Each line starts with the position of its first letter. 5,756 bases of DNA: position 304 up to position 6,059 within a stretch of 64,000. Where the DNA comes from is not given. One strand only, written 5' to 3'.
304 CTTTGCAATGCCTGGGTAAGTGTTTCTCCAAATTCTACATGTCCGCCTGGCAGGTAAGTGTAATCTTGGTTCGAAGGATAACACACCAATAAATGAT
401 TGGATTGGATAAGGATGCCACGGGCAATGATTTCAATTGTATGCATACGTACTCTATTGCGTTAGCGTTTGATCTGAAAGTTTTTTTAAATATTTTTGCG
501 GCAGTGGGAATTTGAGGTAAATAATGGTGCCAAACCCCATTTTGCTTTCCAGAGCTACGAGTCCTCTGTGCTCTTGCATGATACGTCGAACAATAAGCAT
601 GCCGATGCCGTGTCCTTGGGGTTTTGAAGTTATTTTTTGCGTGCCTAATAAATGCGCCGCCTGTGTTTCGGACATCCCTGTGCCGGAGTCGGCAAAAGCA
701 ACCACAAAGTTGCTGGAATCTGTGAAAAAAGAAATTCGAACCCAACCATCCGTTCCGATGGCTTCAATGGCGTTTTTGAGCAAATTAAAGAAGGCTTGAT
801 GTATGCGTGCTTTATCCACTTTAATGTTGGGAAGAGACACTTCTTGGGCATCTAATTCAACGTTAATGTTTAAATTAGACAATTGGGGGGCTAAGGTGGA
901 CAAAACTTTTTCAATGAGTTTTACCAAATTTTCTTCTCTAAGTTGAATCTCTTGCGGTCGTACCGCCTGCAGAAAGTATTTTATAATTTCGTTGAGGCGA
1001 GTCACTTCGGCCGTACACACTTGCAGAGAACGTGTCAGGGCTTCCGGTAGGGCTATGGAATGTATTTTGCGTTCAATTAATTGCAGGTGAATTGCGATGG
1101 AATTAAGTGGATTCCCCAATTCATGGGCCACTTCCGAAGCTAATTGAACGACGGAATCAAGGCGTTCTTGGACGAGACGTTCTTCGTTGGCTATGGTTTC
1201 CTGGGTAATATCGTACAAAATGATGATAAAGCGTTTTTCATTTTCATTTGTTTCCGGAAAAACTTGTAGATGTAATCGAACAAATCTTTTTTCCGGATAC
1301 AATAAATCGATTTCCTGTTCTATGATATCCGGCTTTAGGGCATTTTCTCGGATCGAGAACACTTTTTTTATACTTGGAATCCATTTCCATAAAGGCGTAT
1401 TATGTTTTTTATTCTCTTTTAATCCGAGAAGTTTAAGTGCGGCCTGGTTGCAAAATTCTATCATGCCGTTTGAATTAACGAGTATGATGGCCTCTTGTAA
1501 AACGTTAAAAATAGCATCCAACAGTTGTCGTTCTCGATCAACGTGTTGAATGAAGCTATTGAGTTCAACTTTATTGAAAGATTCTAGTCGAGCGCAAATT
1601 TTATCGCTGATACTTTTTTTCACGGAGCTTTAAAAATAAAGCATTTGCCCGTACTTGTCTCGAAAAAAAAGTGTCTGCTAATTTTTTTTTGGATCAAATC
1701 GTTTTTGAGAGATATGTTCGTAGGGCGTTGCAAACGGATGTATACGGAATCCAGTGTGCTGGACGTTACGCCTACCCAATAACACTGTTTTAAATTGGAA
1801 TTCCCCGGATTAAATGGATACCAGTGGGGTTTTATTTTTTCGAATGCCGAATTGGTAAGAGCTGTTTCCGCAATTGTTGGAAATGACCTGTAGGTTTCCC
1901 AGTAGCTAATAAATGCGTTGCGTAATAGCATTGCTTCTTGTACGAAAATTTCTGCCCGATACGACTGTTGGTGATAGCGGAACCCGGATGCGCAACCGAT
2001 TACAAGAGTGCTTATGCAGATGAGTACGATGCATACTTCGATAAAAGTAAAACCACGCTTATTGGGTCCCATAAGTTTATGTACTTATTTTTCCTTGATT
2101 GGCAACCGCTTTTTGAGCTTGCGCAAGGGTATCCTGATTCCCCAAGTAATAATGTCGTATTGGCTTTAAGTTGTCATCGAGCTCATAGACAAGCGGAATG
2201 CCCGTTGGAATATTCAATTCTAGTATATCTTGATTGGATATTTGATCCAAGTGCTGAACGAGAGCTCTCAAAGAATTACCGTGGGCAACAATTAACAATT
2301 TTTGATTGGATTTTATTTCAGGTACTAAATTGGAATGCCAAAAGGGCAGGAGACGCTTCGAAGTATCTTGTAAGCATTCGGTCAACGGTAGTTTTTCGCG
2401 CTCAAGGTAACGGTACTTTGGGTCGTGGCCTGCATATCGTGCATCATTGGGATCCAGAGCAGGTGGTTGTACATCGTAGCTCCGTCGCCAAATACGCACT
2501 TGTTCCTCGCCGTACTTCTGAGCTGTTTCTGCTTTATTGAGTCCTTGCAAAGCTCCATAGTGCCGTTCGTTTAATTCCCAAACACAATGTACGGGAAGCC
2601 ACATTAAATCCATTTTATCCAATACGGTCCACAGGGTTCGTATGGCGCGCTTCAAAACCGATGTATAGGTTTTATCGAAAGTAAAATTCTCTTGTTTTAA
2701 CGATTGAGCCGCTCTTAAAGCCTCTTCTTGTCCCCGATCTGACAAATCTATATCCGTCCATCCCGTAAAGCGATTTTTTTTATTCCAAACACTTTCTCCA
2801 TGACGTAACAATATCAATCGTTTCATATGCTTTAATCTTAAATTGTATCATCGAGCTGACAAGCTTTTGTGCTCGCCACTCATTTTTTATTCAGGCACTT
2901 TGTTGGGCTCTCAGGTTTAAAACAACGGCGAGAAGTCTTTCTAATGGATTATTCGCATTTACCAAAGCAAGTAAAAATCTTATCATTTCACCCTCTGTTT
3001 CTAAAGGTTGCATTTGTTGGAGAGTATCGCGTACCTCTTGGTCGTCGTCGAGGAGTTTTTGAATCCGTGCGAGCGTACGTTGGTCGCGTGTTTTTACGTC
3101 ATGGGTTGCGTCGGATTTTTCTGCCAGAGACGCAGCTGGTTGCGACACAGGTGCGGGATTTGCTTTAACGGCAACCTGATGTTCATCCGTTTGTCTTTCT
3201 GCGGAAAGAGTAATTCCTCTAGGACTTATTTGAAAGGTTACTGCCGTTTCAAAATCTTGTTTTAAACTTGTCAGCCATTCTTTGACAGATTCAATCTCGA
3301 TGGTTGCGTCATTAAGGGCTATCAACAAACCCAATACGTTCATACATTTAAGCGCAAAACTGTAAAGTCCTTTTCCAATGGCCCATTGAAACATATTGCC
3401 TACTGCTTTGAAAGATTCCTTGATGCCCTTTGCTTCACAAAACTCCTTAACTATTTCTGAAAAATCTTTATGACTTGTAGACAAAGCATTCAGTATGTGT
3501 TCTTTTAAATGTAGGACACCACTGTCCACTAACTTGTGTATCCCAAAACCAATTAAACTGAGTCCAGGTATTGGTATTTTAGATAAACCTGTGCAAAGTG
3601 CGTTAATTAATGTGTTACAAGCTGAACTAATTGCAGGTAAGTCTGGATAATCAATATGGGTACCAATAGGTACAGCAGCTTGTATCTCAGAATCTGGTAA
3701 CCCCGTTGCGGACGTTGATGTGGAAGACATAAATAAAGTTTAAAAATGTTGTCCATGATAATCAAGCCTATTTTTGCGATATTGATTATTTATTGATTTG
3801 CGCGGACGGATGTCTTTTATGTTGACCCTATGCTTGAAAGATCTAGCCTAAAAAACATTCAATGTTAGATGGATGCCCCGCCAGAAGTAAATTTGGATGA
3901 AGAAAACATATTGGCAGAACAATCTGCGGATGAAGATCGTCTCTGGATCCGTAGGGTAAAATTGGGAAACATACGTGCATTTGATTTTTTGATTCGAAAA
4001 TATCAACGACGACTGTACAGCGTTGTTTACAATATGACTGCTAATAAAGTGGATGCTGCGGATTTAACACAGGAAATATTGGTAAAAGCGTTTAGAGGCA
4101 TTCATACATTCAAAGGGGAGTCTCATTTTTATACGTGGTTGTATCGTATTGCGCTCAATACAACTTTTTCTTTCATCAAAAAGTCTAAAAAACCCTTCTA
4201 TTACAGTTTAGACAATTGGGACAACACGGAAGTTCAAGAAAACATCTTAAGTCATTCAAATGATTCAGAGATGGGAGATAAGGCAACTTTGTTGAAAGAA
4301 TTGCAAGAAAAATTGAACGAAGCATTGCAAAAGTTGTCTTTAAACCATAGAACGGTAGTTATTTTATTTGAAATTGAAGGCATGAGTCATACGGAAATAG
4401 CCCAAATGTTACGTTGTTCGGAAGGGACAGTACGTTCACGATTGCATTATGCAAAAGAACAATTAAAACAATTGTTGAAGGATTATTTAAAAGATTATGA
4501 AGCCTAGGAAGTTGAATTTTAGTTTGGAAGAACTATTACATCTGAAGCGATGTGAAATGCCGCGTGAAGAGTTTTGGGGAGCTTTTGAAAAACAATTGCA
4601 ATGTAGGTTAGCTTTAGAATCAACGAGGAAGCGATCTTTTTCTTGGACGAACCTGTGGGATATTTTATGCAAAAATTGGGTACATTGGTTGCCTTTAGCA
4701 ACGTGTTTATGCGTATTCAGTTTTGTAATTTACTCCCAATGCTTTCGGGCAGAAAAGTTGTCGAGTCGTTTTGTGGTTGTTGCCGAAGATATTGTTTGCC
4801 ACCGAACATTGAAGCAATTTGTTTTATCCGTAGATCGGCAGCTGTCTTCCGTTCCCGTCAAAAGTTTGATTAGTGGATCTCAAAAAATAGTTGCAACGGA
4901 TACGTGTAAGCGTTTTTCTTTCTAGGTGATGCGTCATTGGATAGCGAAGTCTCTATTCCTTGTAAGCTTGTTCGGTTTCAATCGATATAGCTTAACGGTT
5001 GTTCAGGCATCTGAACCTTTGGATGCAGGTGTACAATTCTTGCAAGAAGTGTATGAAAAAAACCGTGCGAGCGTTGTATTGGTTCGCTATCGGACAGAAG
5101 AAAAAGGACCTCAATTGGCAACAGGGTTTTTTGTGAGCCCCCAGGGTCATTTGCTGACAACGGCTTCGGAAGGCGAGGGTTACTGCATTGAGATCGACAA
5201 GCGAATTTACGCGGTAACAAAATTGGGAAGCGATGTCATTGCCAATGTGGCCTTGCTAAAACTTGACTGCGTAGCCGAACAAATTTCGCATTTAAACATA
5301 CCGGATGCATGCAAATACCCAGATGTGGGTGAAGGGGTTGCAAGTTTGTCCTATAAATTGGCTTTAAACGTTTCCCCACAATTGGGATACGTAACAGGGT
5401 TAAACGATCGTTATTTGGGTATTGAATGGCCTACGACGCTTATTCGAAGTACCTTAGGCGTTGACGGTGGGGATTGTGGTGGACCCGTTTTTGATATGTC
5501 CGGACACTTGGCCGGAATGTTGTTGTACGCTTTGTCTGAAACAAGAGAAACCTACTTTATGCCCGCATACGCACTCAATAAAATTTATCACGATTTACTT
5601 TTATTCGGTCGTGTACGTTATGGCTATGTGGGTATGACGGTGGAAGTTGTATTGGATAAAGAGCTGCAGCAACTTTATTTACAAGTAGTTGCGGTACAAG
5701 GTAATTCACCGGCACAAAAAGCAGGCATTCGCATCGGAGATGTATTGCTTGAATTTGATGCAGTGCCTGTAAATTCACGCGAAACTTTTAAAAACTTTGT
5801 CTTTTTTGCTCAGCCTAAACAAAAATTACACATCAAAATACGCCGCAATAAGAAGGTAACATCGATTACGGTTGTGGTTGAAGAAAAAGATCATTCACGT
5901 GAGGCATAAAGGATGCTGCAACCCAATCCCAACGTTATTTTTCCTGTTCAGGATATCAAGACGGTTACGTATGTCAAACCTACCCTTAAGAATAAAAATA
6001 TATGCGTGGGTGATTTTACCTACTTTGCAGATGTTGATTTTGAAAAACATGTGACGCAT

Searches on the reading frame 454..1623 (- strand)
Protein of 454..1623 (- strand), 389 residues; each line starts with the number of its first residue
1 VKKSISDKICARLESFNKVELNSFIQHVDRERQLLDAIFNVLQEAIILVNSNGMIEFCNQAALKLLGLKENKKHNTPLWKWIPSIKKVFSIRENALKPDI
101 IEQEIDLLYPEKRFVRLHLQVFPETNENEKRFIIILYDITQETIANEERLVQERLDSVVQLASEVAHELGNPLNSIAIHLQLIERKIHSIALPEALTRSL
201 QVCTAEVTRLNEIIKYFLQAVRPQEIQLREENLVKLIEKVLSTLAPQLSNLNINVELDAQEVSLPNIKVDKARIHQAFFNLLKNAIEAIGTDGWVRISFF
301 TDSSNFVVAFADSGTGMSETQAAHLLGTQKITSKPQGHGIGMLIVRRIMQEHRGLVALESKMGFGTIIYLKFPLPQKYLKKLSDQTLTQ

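Call 10: search_protein_families(library=pfam, proteins=[window:454-1623:-], max_evalue=0.001)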
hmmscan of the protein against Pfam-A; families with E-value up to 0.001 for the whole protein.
window:454-1623:- (389 aa): 7 families
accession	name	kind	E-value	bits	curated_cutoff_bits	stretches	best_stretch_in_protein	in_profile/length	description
PF02518.31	HATPase_c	-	4.5e-17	62.9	26.4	1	270-375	2-110/111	Histidine kinase-, DNA gyrase B-, and HSP90-like ATPase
PF00512.31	HisKA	-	2.5e-09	37.5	26.9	1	160-224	4-64/66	His Kinase A (phospho-acceptor) domain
PF13426.13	PAS_9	-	9.9e-09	35.8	27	1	44-141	2-103/103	PAS domain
PF14501.12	HATPase_c_5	-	2.8e-08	34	22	1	274-361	6-91/102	GHKL domain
PF13188.13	PAS_8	-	4.2e-07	30.1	21.8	1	34-74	2-44/65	PAS domain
PF24820.1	Diguanyl_cycl_sensor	-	2.5e-06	27.8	28.1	1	40-71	3-34/109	Diguanylate cyclase-like sensor domain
PF00989.32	PAS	-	5.4e-05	23.6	22.6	1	35-138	3-112/113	PAS fold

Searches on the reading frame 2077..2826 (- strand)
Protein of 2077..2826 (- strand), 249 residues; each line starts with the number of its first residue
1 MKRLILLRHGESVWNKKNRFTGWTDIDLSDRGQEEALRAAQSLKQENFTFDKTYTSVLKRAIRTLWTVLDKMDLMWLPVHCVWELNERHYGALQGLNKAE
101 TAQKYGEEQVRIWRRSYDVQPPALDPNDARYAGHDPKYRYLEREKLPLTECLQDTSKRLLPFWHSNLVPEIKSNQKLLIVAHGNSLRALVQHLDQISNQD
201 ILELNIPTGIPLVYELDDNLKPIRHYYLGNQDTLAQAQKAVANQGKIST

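Call 10: search_protein_families(library=pfam, proteins=[window:2077-2826:-], max_evalue=0.001)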
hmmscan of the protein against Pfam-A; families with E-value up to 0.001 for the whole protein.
window:2077-2826:- (249 aa): 1 family
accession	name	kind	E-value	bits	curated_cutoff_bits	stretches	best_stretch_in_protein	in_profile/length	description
PF00300.27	His_Phos_1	-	5.8e-37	127.7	21.7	2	4-123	1-115/194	Histidine phosphatase superfamily (branch 1)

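Call 19: find_encoding_contigs(protein=window:2077-2826:-, flank=10000, max_places=4)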
Protein window:2077-2826:- (249 aa): 1 contig read that carries it; 1 place shown.
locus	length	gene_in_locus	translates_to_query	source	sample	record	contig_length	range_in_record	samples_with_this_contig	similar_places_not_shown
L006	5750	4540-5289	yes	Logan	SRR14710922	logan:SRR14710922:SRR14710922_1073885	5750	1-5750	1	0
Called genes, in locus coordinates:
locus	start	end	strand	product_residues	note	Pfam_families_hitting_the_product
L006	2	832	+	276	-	?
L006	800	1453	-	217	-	PF00132:Hexapep, PF14602:Hexapep_2 (weak)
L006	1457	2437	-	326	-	PF13365:Trypsin_2, PF00595:PDZ (faint), PF13180:PDZ_2, PF17820:PDZ_6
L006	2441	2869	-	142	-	-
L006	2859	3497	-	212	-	PF04542:Sigma70_r2, PF07638:Sigma70_ECF, PF08281:Sigma70_r4_2, PF04545:Sigma70_r4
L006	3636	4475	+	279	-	-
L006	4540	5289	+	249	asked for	PF00300:His_Phos_1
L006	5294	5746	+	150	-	-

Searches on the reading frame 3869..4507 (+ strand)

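Call 10: search_protein_families(library=pfam, proteins=[window:3869-4507:+], max_evalue=0.001)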
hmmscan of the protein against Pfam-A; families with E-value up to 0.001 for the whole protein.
window:3869-4507:+ (212 aa): 5 families
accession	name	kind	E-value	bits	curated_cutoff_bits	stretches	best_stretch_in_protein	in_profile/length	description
PF04542.20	Sigma70_r2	-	2.6e-17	62.8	24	1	41-107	1-69/71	Sigma-70 region 2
PF08281.18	Sigma70_r4_2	-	2.6e-14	53.1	25.7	1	147-199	2-54/54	Sigma-70, region 4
PF04545.22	Sigma70_r4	-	1.3e-10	41.1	24.1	1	152-200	1-49/50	Sigma-70, region 4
PF07638.17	Sigma70_ECF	-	2.7e-09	37.6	21.1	1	127-204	108-184/185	ECF sigma factor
PF13384.12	HTH_23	-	2.4e-05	24.4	24.6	1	163-194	9-40/50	Homeodomain-like domain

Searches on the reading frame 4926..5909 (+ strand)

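Call 10: search_protein_families(library=pfam, proteins=[window:4926-5909:+], max_evalue=0.001)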
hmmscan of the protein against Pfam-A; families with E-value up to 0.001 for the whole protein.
window:4926-5909:+ (327 aa): 4 families
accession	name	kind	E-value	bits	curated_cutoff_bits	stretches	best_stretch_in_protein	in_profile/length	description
PF13180.12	PDZ_2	-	3.7e-13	50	27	1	244-316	12-78/80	PDZ domain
PF13365.12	Trypsin_2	-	2.3e-08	35.3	27.6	1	65-198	1-144/144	Trypsin-like peptidase domain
PF17820.7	PDZ_6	-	5.4e-08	32.9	27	1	254-307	2-54/54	PDZ domain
PF00595.29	PDZ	-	1.8e-05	25.4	23.2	1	232-305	9-80/81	PDZ domain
